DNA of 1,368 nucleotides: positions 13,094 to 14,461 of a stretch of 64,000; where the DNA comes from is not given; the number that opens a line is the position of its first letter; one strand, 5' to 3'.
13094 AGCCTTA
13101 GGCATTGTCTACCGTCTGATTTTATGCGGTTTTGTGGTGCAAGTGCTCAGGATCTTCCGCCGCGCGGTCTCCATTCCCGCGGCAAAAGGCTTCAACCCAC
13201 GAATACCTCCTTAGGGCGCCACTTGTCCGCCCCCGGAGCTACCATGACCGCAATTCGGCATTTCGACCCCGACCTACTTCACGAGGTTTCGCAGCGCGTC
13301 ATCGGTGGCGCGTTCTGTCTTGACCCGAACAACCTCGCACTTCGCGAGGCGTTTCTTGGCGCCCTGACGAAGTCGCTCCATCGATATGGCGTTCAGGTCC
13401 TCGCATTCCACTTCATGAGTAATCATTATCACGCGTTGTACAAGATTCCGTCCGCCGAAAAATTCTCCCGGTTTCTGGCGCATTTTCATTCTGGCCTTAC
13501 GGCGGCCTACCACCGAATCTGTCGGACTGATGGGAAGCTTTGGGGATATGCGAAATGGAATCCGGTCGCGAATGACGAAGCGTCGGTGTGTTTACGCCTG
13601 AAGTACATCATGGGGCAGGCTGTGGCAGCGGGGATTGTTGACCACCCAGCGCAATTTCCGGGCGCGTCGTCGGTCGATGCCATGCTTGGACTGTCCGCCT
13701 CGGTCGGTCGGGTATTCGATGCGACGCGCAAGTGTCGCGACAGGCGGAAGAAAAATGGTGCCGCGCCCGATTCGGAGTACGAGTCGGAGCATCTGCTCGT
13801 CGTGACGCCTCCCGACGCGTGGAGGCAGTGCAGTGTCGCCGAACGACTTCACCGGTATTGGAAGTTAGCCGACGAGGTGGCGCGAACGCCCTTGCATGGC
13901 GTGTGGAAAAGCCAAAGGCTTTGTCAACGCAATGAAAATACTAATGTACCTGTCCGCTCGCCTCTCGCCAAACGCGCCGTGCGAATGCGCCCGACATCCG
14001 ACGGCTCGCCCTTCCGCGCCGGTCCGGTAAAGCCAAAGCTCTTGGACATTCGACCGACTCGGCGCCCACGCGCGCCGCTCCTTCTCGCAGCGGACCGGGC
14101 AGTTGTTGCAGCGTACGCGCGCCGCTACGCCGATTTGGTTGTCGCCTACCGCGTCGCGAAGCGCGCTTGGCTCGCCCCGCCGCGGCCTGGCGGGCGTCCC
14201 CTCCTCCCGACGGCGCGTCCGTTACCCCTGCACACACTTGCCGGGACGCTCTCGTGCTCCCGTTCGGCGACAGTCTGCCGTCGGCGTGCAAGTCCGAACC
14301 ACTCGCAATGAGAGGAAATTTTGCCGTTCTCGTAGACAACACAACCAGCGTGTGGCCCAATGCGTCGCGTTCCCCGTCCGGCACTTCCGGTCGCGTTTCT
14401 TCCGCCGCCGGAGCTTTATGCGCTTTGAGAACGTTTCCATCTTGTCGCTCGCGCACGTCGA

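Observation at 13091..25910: Recurring ~20-bp REP-like palindromic motif (core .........), two copies of which flank the HUH (RAYT-like) transposase gene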

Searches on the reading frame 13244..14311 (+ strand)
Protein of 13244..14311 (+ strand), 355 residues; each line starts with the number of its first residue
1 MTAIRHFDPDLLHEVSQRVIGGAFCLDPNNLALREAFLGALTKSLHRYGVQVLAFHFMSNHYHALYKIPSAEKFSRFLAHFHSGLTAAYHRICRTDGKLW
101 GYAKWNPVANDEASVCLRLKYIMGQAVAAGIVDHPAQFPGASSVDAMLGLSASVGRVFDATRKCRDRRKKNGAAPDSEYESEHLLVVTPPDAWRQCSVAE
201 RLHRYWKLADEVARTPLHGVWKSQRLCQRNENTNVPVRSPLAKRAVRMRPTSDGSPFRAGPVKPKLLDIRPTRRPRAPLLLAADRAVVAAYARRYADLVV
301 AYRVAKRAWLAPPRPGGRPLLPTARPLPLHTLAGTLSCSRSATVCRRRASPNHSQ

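Call 10: search_protein_families(library=pfam, proteins=[window:13244-14311:+], max_evalue=0.01)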
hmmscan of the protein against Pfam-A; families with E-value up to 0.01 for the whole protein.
window:13244-14311:+ (355 aa): 1 family
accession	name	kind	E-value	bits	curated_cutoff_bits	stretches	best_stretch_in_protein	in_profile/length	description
PF01797.21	Y1_Tnp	-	0.0013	19.3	23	1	35-106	26-98/121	Transposase IS200 like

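Call 16: find_homologous_proteins(query=window:13244-14311:+)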
Query window:13244-14311:+ (355 aa): 16 proteins with E <= 0.001 among 8000 candidates.
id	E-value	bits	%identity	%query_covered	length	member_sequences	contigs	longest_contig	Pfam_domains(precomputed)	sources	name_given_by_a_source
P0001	1.5e-239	812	100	100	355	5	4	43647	-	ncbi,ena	-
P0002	1.1e-96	342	52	99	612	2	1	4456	PF03006.27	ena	-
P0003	6.4e-91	323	51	99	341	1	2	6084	-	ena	-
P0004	1.1e-83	299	51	95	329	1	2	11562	-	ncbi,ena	-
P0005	6.6e-81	290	45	94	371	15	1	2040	-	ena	-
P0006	1.6e-78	282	43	95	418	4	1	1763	-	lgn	-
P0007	1.3e-74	270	44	94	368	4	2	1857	-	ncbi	-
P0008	4.0e-59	219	38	95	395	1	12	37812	-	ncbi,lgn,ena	-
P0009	7.5e-59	218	39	95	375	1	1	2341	-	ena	-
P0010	1.6e-57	213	38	95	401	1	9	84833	-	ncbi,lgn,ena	-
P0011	3.1e-56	209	40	95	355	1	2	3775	-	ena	-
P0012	2.8e-55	206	39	95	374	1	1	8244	-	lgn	-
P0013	6.4e-52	195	39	87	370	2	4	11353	-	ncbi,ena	-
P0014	8.6e-51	191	40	87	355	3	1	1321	-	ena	-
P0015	2.8e-50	190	36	72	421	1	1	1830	-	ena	-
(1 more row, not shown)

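Call 17: search_protein_families(library=ncbifam, proteins=[window:13244-14311:+], max_evalue=0.01)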
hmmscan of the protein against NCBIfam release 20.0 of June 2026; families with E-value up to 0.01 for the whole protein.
window:13244-14311:+ (355 aa): 1 family
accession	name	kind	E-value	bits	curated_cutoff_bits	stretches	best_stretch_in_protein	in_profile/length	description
NF047646.1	REP_Tyr_transpos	equivalog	1.1e-09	38.3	80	1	33-139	30-144/146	REP-associated tyrosine transposase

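Call 18: find_encoding_contigs(protein=P0001, flank=10000, max_places=6)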
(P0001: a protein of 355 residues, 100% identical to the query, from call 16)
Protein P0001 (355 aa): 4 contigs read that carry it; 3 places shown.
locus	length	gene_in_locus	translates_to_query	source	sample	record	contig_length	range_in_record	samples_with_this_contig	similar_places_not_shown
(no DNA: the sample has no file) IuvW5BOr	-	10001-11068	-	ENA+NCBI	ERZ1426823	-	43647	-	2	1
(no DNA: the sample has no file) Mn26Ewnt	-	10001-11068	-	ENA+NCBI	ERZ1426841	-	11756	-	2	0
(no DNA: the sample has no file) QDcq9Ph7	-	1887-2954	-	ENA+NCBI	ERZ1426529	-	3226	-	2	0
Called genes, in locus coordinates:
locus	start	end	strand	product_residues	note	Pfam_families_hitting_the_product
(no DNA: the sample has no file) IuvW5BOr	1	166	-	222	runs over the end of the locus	-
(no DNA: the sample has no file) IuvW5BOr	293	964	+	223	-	PF03006:HlyIII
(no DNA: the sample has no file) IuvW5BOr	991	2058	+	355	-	PF01636:APH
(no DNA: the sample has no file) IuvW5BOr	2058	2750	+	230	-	PF00300:His_Phos_1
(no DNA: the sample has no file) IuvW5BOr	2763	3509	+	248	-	PF00106:adh_short, PF08659:KR, PF13561:adh_short_C2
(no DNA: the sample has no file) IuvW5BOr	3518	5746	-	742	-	PF03886:ABC_trans_aux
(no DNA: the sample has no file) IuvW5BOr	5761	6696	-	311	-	PF02470:MlaD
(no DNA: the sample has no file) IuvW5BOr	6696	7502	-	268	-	PF00005:ABC_tran, PF13304:AAA_21 (faint)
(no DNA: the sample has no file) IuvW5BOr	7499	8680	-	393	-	PF01740:STAS (weak), PF13466:STAS_2, PF02405:MlaE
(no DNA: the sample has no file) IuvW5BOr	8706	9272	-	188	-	-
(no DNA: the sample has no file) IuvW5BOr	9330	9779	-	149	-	-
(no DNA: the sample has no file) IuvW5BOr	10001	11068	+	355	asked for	-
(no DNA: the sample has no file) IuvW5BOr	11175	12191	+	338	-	PF08545:ACP_syn_III (weak), PF08541:ACP_syn_III_C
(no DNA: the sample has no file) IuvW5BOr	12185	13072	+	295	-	PF00561:Abhydrolase_1, PF10230:LIDHydrolase (weak), PF12146:Hydrolase_4, PF12697:Abhydrolase_6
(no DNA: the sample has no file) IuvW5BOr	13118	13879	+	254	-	?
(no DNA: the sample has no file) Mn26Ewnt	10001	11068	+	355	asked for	-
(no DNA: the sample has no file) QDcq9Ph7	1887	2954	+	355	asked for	-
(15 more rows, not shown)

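Call 21: find_encoding_contigs(protein=P0010, flank=10000, max_places=3)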
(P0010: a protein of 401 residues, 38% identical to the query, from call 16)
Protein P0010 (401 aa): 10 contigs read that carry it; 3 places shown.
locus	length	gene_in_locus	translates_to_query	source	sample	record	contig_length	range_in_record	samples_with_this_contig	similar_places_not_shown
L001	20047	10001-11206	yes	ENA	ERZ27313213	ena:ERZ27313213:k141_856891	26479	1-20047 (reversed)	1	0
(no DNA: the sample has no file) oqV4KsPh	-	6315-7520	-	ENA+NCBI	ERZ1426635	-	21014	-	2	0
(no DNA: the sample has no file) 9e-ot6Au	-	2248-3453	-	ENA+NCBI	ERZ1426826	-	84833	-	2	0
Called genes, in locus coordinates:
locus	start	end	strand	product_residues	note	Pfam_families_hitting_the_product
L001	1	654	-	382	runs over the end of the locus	PF00034:Cytochrom_C (faint), PF03150:CCP_MauG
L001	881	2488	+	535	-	-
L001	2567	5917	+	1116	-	-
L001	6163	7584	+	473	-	PF01523:PmbA_TldD_1st, PF19290:PmbA_TldD_2nd, PF19289:PmbA_TldD_3rd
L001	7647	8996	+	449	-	PF01523:PmbA_TldD_1st, PF19290:PmbA_TldD_2nd, PF19289:PmbA_TldD_3rd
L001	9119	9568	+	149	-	-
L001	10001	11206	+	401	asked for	-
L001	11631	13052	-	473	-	-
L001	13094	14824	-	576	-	PF02543:Carbam_trans_N, PF16861:Carbam_trans_C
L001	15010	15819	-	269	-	PF13489:Methyltransf_23, PF01135:PCMT, PF01209:Ubie_methyltran, PF06325:PrmA, PF08241:Methyltransf_11, PF08242:Methyltransf_12, PF13649:Methyltransf_25, PF13847:Methyltransf_31, +5 more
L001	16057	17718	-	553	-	PF01757:Acyl_transf_3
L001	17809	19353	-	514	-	-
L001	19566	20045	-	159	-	?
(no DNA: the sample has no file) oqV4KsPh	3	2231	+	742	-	?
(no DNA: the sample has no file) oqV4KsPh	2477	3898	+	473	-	PF01523:PmbA_TldD_1st, PF19290:PmbA_TldD_2nd, PF19289:PmbA_TldD_3rd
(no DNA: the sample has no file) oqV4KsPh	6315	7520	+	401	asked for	-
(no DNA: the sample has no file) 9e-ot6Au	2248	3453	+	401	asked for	-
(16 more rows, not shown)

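Call 22: find_encoding_contigs(protein=P0004, flank=10000, max_places=3)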
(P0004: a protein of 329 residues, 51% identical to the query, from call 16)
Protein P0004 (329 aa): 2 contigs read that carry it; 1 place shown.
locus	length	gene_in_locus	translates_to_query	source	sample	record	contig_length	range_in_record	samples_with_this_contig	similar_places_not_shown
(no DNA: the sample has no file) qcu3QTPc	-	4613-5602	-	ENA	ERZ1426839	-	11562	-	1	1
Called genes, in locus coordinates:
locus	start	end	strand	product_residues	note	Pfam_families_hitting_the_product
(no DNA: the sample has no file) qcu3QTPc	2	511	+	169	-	?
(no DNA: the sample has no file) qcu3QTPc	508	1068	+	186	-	-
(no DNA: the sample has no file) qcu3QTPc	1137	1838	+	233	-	PF00535:Glycos_transf_2, PF10111:Glyco_tranf_2_2 (weak), PF13641:Glyco_tranf_2_3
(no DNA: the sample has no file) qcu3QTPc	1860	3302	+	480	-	PF03062:MBOAT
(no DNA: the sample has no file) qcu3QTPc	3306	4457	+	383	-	PF16822:ALGX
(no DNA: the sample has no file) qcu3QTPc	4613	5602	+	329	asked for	-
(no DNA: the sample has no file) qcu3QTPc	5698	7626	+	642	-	PF00890:FAD_binding_2 (faint), PF00732:GMC_oxred_N, PF05199:GMC_oxred_C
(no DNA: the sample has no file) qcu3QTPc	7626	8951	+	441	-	PF14249:Tocopherol_cycl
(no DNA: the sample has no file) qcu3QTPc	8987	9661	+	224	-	PF03006:HlyIII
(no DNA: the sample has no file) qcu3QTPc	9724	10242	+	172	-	-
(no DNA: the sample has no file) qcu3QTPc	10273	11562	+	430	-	?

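Call 26: find_related_loci(query=A1, collection=genome_contigs, flank=10000)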
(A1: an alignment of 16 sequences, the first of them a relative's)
Query A1 (355 aa) in genome_contigs; peptide patterns used: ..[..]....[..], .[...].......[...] (x = any residue, [..] = any of these).
73 stretches matched a pattern; 55 encode a relative of the query (tblastn E <= 1e-3); 55 distinct loci.
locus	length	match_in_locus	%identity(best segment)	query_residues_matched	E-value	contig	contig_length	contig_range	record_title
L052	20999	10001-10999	53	3-352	2e-95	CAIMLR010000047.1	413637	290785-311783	MAG: uncultured Myxococcales bacterium isolate A14_bin-1730 genome assembly, contig: bin-1730:47/50, whole genome shotgu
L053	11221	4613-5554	51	1-336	1e-85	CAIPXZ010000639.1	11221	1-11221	MAG: uncultured Myxococcales bacterium isolate YR2_bin-0002 genome assembly, contig: bin-0002:639/806, whole genome shot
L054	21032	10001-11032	40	2-336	2e-72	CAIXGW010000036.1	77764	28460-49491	MAG: uncultured Myxococcales bacterium isolate ErkenSummer_bin-0937 genome assembly, contig: bin-0937:036/404, whole gen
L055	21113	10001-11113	37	4-336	2e-67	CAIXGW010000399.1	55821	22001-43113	MAG: uncultured Myxococcales bacterium isolate ErkenSummer_bin-0937 genome assembly, contig: bin-0937:399/404, whole gen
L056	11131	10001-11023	39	5-306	5e-67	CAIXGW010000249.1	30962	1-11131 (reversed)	MAG: uncultured Myxococcales bacterium isolate ErkenSummer_bin-0937 genome assembly, contig: bin-0937:249/404, whole gen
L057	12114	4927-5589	52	5-217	5e-65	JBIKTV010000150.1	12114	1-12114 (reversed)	MAG: Myxococcota bacterium isolate ME2015-07-30_3300044647_group6_bin219 Rohwer_bin1498_scaffold_5277_c1, whole genome s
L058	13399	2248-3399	38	1-336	9e-64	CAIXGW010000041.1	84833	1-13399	MAG: uncultured Myxococcales bacterium isolate ErkenSummer_bin-0937 genome assembly, contig: bin-0937:041/404, whole gen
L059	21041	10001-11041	36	4-336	1e-60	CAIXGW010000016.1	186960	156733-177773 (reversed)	MAG: uncultured Myxococcales bacterium isolate ErkenSummer_bin-0937 genome assembly, contig: bin-0937:016/404, whole gen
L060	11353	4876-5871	39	4-309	2e-57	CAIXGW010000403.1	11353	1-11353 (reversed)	MAG: uncultured Myxococcales bacterium isolate ErkenSummer_bin-0937 genome assembly, contig: bin-0937:403/404, whole gen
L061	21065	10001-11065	38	1-336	2e-56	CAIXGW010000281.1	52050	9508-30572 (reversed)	MAG: uncultured Myxococcales bacterium isolate ErkenSummer_bin-0937 genome assembly, contig: bin-0937:281/404, whole gen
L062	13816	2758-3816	37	4-336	1e-53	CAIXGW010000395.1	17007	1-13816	MAG: uncultured Myxococcales bacterium isolate ErkenSummer_bin-0937 genome assembly, contig: bin-0937:395/404, whole gen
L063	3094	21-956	37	73-336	2e-47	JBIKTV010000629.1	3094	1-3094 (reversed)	MAG: Myxococcota bacterium isolate ME2015-07-30_3300044647_group6_bin219 Rohwer_bin1498_scaffold_66586_c1, whole genome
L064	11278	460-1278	39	5-291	6e-47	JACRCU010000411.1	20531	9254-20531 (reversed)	MAG: Deltaproteobacteria bacterium isolate NC_groundwater_1654_Pr3_B-0.1um_9_b SR-2_scaffold_141_2940446, whole genome s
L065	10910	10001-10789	35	4-256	1e-43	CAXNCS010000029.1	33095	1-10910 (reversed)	MAG: Myxococcota bacterium isolate MiH-14oct19-125 genome assembly, contig: MiH-14oct19-C2387, whole genome shotgun sequ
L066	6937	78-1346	41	4-339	2e-43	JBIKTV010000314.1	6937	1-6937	MAG: Myxococcota bacterium isolate ME2015-07-30_3300044647_group6_bin219 Rohwer_bin1498_scaffold_16317_c1, whole genome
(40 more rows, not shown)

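Call 42: predict_structure(alignment_id=A1)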
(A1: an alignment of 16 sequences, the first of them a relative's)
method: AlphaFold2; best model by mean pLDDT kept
length: 355 residues; sequences in the alignment: 16
mean_pLDDT: 77.2   pTM: 0.77
mean pLDDT of the five models: 77.2, 77.1, 76.1, 75.7, 67.0
residues with pLDDT >= 90: 160; 70-90: 85; 50-70: 47; < 50: 63
segments of 3 or more residues with pLDDT < 50: 218-237, 259-273, 321-324, 333-355
pLDDT, mean of each block of 10 residues (from residue 1): 70 91 80 95 97 94 94 90 94 88 89 95 89 90 91 91 93 93 95 93 94 68 39 45 71 55 45 60 90 84 73 59 54 41 34 36
secondary structure, 60 per line:
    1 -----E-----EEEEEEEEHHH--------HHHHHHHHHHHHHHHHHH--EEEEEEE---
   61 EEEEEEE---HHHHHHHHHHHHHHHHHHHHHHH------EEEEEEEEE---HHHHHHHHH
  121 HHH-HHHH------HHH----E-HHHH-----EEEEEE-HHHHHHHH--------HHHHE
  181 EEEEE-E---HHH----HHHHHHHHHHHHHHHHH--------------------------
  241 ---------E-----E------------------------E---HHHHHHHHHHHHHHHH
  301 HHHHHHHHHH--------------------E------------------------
elements in order: E12-19 H31-48 E51-57 E61-67 H71-93 E100-108 H112-123 H125-128 H144-147 E153-158 H160-167 H176-179 E180-185 H198-214 H285-310

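Call 46: fold_search(model_id=the predicted structure, library=pdb)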
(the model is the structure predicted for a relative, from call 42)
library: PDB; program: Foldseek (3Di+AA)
matches with E <= 10: 1416; with E <= 0.001: 22
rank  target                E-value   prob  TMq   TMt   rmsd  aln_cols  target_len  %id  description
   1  4er8_A                3.1e-06  1.00  0.30  0.61  13.9       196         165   13  Structure of the REP associates tyrosine transposase bound to a REP hairpin (released 2012-08-15)
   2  2f4f_A                1.3e-04  1.00  0.25  0.63  13.1       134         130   17  Crystal structure of IS200 transposase (released 2005-12-13)
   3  2vjv_A                1.6e-04  1.00  0.26  0.67   4.5       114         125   10  Crystal structure of the IS608 transposase in complex with left end 26-mer DNA hairpin and a 6-mer DNA representing th (released 2008-02-19)
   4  2vic_A                2.6e-04  1.00  0.25  0.56   9.2       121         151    9  CRYSTAL STRUCTURE OF THE ISHP608 TRANSPOSASE IN COMPLEX with Left end 26- mer DNA and manganese (released 2008-02-19)
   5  2xo6_D                2.6e-04  1.00  0.24  0.60   5.9       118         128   17  DEINOCOCCUS RADIODURANS ISDRA2 TRANSPOSASE Y132F MUTANT COMPLEXED WITH LEFT END RECOGNITION AND CLEAVAGE SITE (released 2010-10-13)
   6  2xm3_A                2.7e-04  1.00  0.25  0.65   4.5       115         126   12  Deinococcus radiodurans ISDra2 Transposase Left end DNA complex (released 2010-10-13)
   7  2xma_E                3.7e-04  1.00  0.25  0.58   7.7       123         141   16  DEINOCOCCUS RADIODURANS ISDRA2 TRANSPOSASE RIGHT END DNA COMPLEX (released 2010-10-13)
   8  2xma_A                4.6e-04  1.00  0.25  0.59   6.1       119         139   13  DEINOCOCCUS RADIODURANS ISDRA2 TRANSPOSASE RIGHT END DNA COMPLEX (released 2010-10-13)
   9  2xma_B                4.9e-04  1.00  0.25  0.61   6.2       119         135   13  DEINOCOCCUS RADIODURANS ISDRA2 TRANSPOSASE RIGHT END DNA COMPLEX (released 2010-10-13)
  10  2a6m_B                4.9e-04  1.00  0.25  0.55   8.9       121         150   12  Crystal Structure of the ISHp608 Transposase (released 2005-10-25)
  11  2vih_B                4.9e-04  1.00  0.22  0.53   8.2       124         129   14  CRYSTAL STRUCTURE OF THE IS608 TRANSPOSASE IN COMPLEX WITH Left END 26-MER DNA (released 2008-02-19)
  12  2a6m_A                5.2e-04  1.00  0.24  0.61   9.0       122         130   12  Crystal Structure of the ISHp608 Transposase (released 2005-10-25)
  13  2xm3_C                5.5e-04  1.00  0.25  0.64   5.2       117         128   14  Deinococcus radiodurans ISDra2 Transposase Left end DNA complex (released 2010-10-13)
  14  2a6o_A                5.8e-04  1.00  0.25  0.55   8.7       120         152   12  Crystal Structure of the ISHp608 Transposase in Complex with Stem-loop DNA (released 2005-10-25)
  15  2xo6_A                6.2e-04  1.00  0.25  0.61   6.2       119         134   13  DEINOCOCCUS RADIODURANS ISDRA2 TRANSPOSASE Y132F MUTANT COMPLEXED WITH LEFT END RECOGNITION AND CLEAVAGE SITE (released 2010-10-13)
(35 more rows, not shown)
